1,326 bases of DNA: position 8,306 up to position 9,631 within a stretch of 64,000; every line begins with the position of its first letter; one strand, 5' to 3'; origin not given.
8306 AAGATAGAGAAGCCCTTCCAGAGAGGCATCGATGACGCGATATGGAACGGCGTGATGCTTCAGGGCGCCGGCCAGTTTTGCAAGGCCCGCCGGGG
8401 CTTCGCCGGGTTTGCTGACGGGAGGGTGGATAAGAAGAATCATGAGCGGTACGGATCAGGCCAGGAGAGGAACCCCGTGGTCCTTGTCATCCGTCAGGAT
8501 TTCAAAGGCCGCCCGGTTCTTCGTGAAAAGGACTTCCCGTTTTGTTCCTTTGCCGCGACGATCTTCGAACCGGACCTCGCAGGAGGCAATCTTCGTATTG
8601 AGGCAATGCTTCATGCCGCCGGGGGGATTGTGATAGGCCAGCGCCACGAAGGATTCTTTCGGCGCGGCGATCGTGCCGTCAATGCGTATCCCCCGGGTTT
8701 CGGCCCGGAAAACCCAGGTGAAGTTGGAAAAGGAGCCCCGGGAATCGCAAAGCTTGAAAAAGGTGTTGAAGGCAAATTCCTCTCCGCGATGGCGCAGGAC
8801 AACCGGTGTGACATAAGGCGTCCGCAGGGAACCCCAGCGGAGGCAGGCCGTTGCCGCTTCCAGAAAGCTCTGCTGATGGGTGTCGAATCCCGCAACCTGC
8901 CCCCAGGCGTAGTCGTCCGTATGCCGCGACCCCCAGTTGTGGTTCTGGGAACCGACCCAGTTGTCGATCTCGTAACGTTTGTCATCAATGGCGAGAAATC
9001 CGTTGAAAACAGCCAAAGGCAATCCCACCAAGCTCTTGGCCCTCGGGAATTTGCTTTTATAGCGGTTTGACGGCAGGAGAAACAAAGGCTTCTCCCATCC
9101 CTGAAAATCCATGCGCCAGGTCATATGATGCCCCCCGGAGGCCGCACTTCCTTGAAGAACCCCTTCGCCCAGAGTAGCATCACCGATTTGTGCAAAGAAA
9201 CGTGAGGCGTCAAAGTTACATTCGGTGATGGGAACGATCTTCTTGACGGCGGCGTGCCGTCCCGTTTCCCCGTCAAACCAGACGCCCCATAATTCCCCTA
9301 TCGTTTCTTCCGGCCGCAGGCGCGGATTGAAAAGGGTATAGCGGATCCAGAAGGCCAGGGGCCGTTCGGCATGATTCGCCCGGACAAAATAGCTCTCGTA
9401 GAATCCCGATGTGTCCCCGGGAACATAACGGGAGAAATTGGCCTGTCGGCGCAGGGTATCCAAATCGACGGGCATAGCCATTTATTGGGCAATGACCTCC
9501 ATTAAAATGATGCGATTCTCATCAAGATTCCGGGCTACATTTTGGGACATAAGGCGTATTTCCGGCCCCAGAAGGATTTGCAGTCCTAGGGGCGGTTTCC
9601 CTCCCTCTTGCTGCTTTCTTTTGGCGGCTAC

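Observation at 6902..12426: Translationally coupled operon pairing a tocopherol-cyclase-like protein with a gamma-TMT-like methyltransferase, a B12-radical-SAM enzyme and an NDP-forming acyl-CoA synthetase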

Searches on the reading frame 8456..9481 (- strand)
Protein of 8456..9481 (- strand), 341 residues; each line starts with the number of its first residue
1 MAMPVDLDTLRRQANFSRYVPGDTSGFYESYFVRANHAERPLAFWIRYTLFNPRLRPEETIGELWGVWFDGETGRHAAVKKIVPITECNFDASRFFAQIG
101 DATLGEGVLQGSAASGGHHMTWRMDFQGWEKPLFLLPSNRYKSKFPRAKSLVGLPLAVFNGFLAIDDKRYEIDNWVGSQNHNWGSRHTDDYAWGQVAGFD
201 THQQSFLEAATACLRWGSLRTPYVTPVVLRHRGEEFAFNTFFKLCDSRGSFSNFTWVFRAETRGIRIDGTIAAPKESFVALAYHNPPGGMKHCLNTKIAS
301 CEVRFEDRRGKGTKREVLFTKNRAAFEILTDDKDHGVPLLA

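Call 3: search_protein_families(library=pfam, proteins=[window:8456-9481:-], max_evalue=0.01)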
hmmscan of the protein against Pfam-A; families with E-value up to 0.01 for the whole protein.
window:8456-9481:- (341 aa): 1 family
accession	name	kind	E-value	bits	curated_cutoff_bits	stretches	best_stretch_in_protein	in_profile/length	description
PF14249.11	Tocopherol_cycl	-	0.0019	17.8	26.6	1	159-314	168-317/335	Tocopherol cyclase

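Call 5: search_protein_families(library=ncbifam, proteins=[window:8456-9481:-], max_evalue=0.01)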
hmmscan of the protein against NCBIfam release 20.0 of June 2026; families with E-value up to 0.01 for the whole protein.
window:8456-9481:- (341 aa): 1 family
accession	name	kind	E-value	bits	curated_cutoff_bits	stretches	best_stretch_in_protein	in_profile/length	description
NF053593.1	Rv3169_fam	subfamily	0.00096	18.3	150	1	159-191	150-184/351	Rv3169 family protein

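Call 7: find_homologous_proteins(query=window:8456-9481:-, max_evalue=0.001)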
Query window:8456-9481:- (341 aa): 3861 proteins with E <= 0.001 among 4814 candidates; the best 120 are listed.
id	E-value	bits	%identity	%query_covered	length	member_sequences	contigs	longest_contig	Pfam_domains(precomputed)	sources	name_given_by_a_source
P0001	1.8e-237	805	100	99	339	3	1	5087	-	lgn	-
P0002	4.6e-194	662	81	99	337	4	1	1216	PF14249.13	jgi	jgi:hypothetical protein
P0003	9.8e-191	651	80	99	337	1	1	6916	-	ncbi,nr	ncbi:MAG: hypothetical protein PHN75_06020 [Syntrophales bacterium]|nr:hypothetical protein [Syntrop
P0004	7.3e-190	648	79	100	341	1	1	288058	-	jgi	-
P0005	1.6e-186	637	77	99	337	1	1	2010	-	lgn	-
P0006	3.0e-186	636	78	99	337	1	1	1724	-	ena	-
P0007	8.3e-185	632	76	99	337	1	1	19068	-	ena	-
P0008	6.3e-184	629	77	99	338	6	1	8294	-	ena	-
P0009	1.4e-179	615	75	99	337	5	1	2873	-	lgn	-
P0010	4.5e-178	610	74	98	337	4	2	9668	-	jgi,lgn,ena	-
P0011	8.6e-178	609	75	98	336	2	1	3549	-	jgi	jgi:hypothetical protein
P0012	4.3e-149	514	77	81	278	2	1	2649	-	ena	-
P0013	9.6e-139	480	61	99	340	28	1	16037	-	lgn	-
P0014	6.1e-137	474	59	99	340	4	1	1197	-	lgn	-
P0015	1.1e-136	473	61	94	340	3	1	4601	-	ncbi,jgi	-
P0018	2.5e-135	469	60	98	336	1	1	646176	-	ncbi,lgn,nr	ncbi:MAG: hypothetical protein HPY65_07150 [Syntrophaceae bacterium]|nr:hypothetical protein [Syntro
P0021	2.7e-134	466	57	99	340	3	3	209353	PF14249.13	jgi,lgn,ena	-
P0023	6.7e-134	464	59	98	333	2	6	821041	-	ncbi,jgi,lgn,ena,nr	ncbi:MAG TPA: hypothetical protein PLO63_12420 [Syntrophales bacterium]|jgi:hypothetical protein|nr:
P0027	1.7e-133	463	58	98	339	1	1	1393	PF14249.13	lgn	-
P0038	2.2e-131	456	57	98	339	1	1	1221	PF14249.13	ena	-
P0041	5.6e-131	455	57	98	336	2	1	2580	PF14249.13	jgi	jgi:hypothetical protein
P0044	1.2e-130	454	56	98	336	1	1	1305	PF14249.13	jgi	jgi:hypothetical protein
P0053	1.2e-129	450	56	98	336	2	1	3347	PF14249.13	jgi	jgi:hypothetical protein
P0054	1.2e-129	450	56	98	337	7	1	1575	PF14249.13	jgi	jgi:hypothetical protein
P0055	1.3e-129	450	58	100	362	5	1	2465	PF14249.13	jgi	-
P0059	1.5e-129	450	56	98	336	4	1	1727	PF14249.13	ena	-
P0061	1.8e-129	450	57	98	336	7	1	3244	PF14249.13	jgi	-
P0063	2.8e-129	449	57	97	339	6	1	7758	PF14249.13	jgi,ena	-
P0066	6.2e-129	448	58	97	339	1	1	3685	PF14249.13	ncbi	-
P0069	6.8e-129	448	55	99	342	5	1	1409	PF14249.13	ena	-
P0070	7.0e-129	448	57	98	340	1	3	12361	PF14249.13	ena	-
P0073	1.4e-128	447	56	98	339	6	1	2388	PF14249.13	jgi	-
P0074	1.5e-128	447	57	98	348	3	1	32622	PF14249.13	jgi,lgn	-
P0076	1.9e-128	446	57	99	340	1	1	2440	PF14249.13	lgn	-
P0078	2.5e-128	446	57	99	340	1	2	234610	PF14249.13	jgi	jgi:hypothetical protein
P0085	1.2e-127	444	57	97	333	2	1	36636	-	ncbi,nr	ncbi:MAG: hypothetical protein HZB51_18885 [Chloroflexi bacterium]|nr:hypothetical protein [Chlorofl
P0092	3.3e-127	442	56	96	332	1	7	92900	PF14249.13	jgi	jgi:hypothetical protein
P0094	3.8e-127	442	56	99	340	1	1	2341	PF14249.13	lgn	-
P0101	7.4e-127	441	55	98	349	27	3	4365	PF14249.13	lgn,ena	-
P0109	2.1e-126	440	56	99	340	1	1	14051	PF14249.13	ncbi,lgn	-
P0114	3.5e-126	439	56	99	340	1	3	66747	PF14249.13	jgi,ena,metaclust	metaclust:\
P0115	4.3e-126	439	57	99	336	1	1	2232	PF14249.13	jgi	jgi:hypothetical protein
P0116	5.2e-126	438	56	96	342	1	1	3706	PF14249.13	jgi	jgi:hypothetical protein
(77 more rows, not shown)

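Call 8: search_solved_structures(query=window:8456-9481:-, max_evalue=10, show_alignments=2)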
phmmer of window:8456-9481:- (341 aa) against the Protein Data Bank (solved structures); distinct sequences matched with E-value up to 10: 1.
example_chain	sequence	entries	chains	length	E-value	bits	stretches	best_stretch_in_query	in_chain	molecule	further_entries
9qh6_G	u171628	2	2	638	1.2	11.1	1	56-121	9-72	von Willebrand factor, type A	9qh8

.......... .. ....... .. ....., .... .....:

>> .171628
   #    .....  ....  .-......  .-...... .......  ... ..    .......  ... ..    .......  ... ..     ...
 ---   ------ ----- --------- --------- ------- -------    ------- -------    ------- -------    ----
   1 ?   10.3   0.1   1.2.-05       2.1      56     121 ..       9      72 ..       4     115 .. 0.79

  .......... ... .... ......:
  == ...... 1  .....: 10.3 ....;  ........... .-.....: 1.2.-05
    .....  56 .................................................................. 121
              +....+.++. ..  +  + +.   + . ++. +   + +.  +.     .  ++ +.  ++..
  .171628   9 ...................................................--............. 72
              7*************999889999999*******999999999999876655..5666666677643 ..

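Call 9: find_encoding_contigs(protein=P0018, flank=8000, max_places=2)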
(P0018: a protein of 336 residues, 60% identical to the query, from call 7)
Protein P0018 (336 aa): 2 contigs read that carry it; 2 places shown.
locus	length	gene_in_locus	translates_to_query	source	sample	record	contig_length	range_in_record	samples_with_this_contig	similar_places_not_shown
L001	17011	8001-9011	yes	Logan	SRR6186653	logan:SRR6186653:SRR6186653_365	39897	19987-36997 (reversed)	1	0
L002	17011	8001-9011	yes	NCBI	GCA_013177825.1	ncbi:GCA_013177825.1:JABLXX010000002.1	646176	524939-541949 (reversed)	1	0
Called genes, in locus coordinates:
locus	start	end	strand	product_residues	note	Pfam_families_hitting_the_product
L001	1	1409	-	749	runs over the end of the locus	PF05226:CHASE2, PF00211:Guanylate_cyc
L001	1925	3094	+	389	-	PF01321:Creatinase_N, PF00557:Peptidase_M24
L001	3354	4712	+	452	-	PF00656:Peptidase_C14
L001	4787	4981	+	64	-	-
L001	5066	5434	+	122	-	-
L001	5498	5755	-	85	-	-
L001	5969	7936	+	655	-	PF00753:Lactamase_B, PF12706:Lactamase_B_2 (weak), PF14863:Alkyl_sulf_dimr, PF14864:Alkyl_sulf_C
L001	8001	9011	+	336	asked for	-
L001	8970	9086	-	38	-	-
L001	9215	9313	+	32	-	-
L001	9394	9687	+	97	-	PF08734:GYD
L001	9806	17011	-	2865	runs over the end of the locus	PF10091:Glycoamylase, PF06165:GH94_b-supersand, PF17167:Glyco_hydro_94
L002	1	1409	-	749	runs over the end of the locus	PF05226:CHASE2, PF00211:Guanylate_cyc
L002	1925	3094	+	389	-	PF01321:Creatinase_N, PF00557:Peptidase_M24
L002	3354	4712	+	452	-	PF00656:Peptidase_C14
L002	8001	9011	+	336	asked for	-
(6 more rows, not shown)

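Call 10: find_encoding_contigs(protein=P0085, flank=8000, max_places=2)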
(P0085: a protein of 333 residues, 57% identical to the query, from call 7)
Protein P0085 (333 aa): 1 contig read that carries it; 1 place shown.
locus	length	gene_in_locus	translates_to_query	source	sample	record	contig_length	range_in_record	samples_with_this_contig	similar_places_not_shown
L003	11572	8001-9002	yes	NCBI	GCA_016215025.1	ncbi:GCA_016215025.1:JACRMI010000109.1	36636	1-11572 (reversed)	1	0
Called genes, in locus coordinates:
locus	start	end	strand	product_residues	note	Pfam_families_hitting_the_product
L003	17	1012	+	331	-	PF00149:Metallophos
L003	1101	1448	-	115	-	-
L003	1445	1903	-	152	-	PF00149:Metallophos, PF12850:Metallophos_2 (weak)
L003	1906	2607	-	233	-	PF04055:Radical_SAM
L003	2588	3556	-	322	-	-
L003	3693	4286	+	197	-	PF13338:AbiEi_4 (faint)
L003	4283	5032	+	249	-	PF08843:AbiEii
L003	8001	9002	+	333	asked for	-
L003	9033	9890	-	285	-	PF13102:Phage_int_SAM_5 (faint), PF02899:Phage_int_SAM_1, PF13495:Phage_int_SAM_4, PF00589:Phage_integrase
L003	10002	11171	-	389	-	PF13808:DDE_Tnp_1_assoc, PF01609:DDE_Tnp_1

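Call 11: find_encoding_contigs(protein=P0004, flank=10000, max_places=2)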
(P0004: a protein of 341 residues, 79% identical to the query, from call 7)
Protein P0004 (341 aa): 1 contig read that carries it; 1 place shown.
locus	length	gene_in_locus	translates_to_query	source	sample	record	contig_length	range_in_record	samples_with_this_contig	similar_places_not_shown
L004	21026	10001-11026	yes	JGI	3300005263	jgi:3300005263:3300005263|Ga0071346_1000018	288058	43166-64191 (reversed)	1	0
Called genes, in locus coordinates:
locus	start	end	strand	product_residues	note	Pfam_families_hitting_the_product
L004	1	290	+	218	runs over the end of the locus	PF00881:Nitroreductase, PF14512:TM1586_NiRdase (faint)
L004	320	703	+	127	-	PF10861:DUF2784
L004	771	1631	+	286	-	PF04794:YdjC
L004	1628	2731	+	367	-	PF13477:Glyco_trans_4_2 (weak), PF13579:Glyco_trans_4_4 (weak), PF00534:Glycos_transf_1, PF13692:Glyco_trans_1_4, PF13524:Glyco_trans_1_2 (weak)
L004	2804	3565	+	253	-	PF02698:DUF218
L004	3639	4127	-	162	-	PF00027:cNMP_binding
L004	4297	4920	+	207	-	-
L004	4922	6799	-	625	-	PF02550:AcetylCoA_hydro, PF13336:AcetylCoA_hyd_C, PF13302:Acetyltransf_3, PF13420:Acetyltransf_4, PF00583:Acetyltransf_1, PF13508:Acetyltransf_7 (faint)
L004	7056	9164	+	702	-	PF02629:CoA_binding (weak), PF13380:CoA_binding_2, PF13607:Succ_CoA_lig, PF13549:ATP-grasp_5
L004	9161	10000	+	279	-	PF13489:Methyltransf_23, PF05891:Methyltransf_PK (weak), PF01209:Ubie_methyltran, PF02353:CMAS (weak), PF13847:Methyltransf_31, PF08241:Methyltransf_11, PF08242:Methyltransf_12, PF13649:Methyltransf_25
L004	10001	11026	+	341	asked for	-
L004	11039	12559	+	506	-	PF04055:Radical_SAM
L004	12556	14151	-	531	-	PF03631:Virul_fac_BrkB, PF00027:cNMP_binding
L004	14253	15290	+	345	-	PF02743:dCache_1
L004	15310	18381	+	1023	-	PF00873:ACR_tran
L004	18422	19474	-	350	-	PF25919:BSH_CusB, PF25973:BSH_CzcB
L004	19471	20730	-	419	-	PF02321:OEP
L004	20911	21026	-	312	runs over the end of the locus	-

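Call 12: find_encoding_contigs(protein=P0007, flank=10000, max_places=2)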
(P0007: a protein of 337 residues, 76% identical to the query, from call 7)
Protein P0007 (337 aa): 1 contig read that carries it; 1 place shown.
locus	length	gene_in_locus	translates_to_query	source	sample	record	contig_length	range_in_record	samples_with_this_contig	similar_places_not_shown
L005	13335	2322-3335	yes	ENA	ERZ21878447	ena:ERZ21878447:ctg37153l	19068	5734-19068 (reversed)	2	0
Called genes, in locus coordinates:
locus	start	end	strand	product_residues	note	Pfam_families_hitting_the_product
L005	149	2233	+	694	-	PF02629:CoA_binding, PF13380:CoA_binding_2, PF13607:Succ_CoA_lig, PF13549:ATP-grasp_5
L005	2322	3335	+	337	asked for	-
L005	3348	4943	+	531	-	PF02310:B12-binding (weak), PF04055:Radical_SAM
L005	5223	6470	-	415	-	PF03631:Virul_fac_BrkB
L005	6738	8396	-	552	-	PF00501:AMP-binding, PF13193:AMP-binding_C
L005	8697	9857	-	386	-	PF04295:GD_AH_second, PF20629:GD_AH_C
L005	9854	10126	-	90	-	PF08666:SAF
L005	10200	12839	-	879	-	PF01411:tRNA-synt_2c, PF07973:tRNA_SAD, PF02272:DHHA1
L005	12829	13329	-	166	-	PF02631:RecX_HTH2 (faint), PF21982:RecX_HTH1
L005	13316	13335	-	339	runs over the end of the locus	PF00154:RecA_N, PF06745:ATPase (faint), PF08423:Rad51, PF27531:MT3502_N (faint), PF21096:RecA_C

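Call 13: find_encoding_contigs(protein=P0023, flank=8000, max_places=3)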
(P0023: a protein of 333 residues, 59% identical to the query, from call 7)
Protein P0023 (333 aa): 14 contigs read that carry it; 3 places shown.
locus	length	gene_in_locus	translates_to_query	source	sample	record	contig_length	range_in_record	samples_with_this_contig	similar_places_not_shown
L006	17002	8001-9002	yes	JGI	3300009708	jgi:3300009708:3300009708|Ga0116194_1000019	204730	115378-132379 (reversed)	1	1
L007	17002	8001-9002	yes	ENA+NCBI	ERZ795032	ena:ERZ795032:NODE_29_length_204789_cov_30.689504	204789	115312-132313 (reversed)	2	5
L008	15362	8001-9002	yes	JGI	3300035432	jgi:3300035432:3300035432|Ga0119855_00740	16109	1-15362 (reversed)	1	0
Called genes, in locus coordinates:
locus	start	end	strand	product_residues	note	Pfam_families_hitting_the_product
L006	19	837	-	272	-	PF00005:ABC_tran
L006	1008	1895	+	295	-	PF00072:Response_reg, PF00486:Trans_reg_C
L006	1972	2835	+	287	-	PF12849:PBP_like_2, PF01547:SBP_bac_1 (faint), PF13531:SBP_bac_11, PF12727:PBP_like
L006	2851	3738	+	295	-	PF00528:BPD_transp_1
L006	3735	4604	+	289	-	PF00528:BPD_transp_1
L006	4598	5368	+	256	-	PF00005:ABC_tran, PF02463:SMC_N (weak), PF13304:AAA_21 (weak)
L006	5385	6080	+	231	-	PF01895:PhoU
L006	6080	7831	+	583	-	PF16736:sCache_like (weak), PF00672:HAMP (weak), PF13426:PAS_9 (weak), PF00512:HisKA, PF02518:HATPase_c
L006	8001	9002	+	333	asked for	-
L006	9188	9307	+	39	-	-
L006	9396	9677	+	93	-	PF08734:GYD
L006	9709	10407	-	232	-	PF00702:Hydrolase, PF13419:HAD_2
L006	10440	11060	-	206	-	PF07336:ABATE, PF11706:zf-CGNR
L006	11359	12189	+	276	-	PF12849:PBP_like_2, PF13531:SBP_bac_11 (weak), PF12727:PBP_like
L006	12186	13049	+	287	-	PF00528:BPD_transp_1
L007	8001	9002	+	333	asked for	-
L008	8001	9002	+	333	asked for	-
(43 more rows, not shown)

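Call 22: search_protein_representatives(protein=window:8456-9481:-)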
Query: 341 residues. Proteins with E-value up to 0.001 (for the whole library): 1487; up to 1e-10: 901; up to 1e-30: 220. The best 150 are listed.
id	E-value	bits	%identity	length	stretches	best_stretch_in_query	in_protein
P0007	2.6e-185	631.7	76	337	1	6-341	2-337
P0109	6.6e-127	439.6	56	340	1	6-339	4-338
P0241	1.2e-106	373.0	51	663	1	4-340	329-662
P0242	8.4e-103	360.3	50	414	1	14-340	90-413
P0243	4.2e-100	351.5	50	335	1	13-339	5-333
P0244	1.0e-92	327.2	46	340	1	10-340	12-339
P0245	1.5e-88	313.4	46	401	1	11-339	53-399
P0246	1.7e-87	310.0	43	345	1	4-337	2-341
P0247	1.9e-87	309.8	47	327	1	15-340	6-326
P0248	1.1e-82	294.1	47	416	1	17-332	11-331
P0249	1.1e-81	290.9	43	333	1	17-339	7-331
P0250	1.2e-80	287.4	46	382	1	5-339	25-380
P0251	1.1e-78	281.0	54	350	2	12-169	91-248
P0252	1.9e-78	280.2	47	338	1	12-331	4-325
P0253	1.6e-77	277.2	65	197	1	153-338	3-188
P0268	7.4e-68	245.4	41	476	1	19-330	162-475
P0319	1.8e-47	178.3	30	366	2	96-339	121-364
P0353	2.3e-39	151.7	31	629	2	120-340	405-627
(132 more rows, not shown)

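Call 23: search_protein_families(library=pfam, proteins=[P0241, P0242, P0268, P0353, P0245, P0248, P0250, P0319], max_evalue=0.01)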
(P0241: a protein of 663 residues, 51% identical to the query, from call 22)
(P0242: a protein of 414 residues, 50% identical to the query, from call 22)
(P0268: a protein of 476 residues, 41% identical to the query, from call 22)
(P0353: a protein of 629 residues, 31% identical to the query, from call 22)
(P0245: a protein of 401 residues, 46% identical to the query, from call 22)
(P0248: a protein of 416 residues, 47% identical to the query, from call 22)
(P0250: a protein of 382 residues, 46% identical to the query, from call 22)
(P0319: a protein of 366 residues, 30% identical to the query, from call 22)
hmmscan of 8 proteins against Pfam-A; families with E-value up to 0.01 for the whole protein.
P0241 (663 aa): 3 families
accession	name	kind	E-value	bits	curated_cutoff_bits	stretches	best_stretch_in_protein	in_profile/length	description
PF12146.15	Hydrolase_4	-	8.8e-66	222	27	1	26-259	2-237/239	Serine aminopeptidase, S33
PF00561.26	Abhydrolase_1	-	1.7e-15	57.8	25.8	1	33-257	5-241/245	alpha/beta hydrolase fold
PF12697.13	Abhydrolase_6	-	1.8e-14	55.4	26.3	1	33-258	3-208/217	Alpha/beta hydrolase family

P0242 (414 aa): 0 families

P0268 (476 aa): 1 family
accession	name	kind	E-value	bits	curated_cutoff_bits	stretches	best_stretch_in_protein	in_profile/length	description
PF14249.11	Tocopherol_cycl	-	5.9e-05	22.7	26.6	1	299-463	163-321/335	Tocopherol cyclase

P0353 (629 aa): 1 family
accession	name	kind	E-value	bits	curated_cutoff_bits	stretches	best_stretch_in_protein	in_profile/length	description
PF10457.14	MENTAL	-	0.001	19.3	22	1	15-136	13-134/176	Cholesterol-capturing domain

P0245 (401 aa): 1 family
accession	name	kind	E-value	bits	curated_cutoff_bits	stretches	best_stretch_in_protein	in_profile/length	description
PF14249.11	Tocopherol_cycl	-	0.0036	16.9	26.6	1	205-386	157-332/335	Tocopherol cyclase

P0248 (416 aa): 0 families

P0250 (382 aa): 0 families

P0319 (366 aa): 1 family
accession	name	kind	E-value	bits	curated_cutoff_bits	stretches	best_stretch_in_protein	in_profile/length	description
PF14249.11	Tocopherol_cycl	-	2e-06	27.5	26.6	1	187-353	169-333/335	Tocopherol cyclase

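Call 26: search_protein_families(library=pfam, alignment_id=A1, max_evalue=0.01)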
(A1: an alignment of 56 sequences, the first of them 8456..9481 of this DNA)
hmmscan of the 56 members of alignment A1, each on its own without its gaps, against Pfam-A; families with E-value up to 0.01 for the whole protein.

A. member 1, window:8456-9481:- (341 aa): 1 family
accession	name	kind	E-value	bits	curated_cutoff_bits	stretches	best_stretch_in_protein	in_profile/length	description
PF14249.11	Tocopherol_cycl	-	0.0019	17.8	26.6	1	159-314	168-317/335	Tocopherol cyclase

B. families by the number of members that match (of 56 scanned): 2 families
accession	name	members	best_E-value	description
PF14249.11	Tocopherol_cycl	39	6.7e-17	Tocopherol cyclase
PF01302.31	CAP_GLY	1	0.0044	CAP-Gly domain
